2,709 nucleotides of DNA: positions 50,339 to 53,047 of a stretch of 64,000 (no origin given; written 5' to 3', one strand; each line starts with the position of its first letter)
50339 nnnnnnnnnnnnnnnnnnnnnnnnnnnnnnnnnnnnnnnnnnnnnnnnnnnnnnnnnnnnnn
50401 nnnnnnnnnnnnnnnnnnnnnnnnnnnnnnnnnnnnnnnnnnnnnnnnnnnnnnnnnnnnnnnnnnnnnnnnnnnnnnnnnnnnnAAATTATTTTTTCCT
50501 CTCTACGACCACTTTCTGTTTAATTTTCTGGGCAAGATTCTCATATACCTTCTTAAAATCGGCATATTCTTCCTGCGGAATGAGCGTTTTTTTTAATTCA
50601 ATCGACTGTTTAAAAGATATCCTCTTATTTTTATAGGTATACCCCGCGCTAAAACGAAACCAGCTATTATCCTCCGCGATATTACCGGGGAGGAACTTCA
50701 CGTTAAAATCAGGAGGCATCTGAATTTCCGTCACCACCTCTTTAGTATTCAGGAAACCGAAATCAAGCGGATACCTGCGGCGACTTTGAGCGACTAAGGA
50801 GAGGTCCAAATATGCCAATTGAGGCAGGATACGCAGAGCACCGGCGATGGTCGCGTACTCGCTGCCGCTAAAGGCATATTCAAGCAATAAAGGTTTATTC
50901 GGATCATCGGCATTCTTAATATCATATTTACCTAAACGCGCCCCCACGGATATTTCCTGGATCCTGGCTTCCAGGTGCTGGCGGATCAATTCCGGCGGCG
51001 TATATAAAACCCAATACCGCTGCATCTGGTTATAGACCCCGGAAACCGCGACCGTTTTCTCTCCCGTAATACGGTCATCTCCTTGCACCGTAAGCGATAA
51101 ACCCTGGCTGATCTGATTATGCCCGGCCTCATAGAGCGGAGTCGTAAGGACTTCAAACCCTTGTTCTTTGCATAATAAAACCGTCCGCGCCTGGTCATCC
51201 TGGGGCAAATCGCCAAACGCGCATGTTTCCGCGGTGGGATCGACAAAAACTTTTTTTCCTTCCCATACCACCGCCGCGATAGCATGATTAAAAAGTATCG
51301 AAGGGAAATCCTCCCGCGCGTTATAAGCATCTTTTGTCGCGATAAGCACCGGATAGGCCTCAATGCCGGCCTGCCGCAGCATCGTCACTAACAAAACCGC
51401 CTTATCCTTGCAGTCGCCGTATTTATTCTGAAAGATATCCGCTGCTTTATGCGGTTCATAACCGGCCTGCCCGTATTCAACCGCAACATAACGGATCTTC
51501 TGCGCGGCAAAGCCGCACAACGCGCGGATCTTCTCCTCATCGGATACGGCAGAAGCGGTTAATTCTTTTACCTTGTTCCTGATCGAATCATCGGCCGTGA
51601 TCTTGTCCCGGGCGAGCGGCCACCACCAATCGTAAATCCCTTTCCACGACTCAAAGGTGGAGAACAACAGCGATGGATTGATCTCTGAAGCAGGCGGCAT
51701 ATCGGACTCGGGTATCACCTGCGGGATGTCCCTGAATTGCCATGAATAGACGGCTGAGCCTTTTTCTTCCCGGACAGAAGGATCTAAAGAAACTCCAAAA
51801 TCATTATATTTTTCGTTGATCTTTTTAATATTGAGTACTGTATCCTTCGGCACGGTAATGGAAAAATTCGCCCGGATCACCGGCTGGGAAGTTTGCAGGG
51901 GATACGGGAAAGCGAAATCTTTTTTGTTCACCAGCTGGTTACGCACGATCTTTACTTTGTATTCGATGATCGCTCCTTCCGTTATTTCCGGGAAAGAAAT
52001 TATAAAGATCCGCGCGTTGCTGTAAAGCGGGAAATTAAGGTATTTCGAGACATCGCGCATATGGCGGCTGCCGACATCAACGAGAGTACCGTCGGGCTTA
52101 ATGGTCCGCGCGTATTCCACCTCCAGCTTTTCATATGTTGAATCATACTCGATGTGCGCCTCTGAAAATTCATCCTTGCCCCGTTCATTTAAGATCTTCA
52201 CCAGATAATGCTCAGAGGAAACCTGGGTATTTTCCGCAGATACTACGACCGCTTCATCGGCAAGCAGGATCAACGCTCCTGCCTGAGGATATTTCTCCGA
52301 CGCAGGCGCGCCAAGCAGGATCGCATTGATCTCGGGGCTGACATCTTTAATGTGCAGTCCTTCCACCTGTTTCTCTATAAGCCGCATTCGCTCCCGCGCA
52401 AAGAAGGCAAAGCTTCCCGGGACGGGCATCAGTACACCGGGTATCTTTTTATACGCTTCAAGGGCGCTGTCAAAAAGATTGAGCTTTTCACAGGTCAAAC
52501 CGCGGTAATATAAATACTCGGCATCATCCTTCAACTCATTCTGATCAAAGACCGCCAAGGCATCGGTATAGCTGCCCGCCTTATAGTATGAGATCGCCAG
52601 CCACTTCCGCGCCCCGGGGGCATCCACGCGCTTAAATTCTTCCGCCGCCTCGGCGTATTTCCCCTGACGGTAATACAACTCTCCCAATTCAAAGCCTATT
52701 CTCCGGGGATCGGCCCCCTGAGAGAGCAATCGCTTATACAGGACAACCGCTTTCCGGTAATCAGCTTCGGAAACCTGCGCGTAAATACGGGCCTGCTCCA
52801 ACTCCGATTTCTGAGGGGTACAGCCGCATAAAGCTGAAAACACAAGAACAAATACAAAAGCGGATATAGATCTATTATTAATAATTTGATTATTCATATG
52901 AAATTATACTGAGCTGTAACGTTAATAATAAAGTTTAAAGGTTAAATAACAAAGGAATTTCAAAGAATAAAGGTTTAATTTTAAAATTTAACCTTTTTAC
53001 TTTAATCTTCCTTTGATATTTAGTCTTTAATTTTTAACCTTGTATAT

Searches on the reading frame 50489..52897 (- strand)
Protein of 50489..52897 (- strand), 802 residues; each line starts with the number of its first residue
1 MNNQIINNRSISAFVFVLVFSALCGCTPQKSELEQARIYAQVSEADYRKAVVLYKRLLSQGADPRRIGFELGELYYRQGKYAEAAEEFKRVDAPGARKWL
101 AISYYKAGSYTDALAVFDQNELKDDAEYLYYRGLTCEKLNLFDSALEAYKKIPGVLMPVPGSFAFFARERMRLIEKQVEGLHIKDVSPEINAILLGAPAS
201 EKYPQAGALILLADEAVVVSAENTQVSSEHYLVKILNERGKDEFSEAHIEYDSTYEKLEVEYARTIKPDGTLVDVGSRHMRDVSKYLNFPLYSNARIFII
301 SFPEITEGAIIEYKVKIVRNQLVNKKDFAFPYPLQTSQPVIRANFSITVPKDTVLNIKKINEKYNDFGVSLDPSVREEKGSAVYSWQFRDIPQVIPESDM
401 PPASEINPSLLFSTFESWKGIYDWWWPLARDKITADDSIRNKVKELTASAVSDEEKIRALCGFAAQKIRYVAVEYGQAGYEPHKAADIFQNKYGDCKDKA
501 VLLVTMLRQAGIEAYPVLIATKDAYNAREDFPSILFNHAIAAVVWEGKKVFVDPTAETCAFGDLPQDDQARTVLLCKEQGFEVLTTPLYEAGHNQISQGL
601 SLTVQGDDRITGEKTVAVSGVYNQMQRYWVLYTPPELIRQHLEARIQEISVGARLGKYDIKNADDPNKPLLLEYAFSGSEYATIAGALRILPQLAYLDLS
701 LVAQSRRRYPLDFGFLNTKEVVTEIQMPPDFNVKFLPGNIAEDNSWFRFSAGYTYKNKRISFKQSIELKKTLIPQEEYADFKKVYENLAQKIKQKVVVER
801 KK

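Call 68: search_protein_families(library=pfam, proteins=[window:50489-52897:-], max_evalue=0.00001)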
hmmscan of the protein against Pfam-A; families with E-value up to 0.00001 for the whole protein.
window:50489-52897:- (802 aa): 7 families
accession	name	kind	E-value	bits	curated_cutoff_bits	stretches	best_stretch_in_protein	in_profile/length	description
PF12969.12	DUF3857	-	2.6e-31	109.4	24.6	1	223-393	3-168/170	Domain of Unknown Function with PDB structure (DUF3857)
PF13432.12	TPR_16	-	2.5e-11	44.2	32.7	0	40-92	6-58/65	Tetratricopeptide repeat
PF01841.26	Transglut_core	-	3.2e-10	40.7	23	1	443-525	4-83/108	Transglutaminase-like superfamily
PF12895.13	ANAPC3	-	8e-10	39.3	27.2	1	46-118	4-80/82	Anaphase-promoting complex, cyclosome, subunit 3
PF07719.23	TPR_2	-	5.3e-09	36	27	0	69-90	5-26/34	Tetratricopeptide repeat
PF00515.34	TPR_1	-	1.8e-06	27.9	27.8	0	126-151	1-26/34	Tetratricopeptide repeat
PF14559.12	TPR_19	-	2.1e-06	28.4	25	0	43-92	3-52/68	Tetratricopeptide repeat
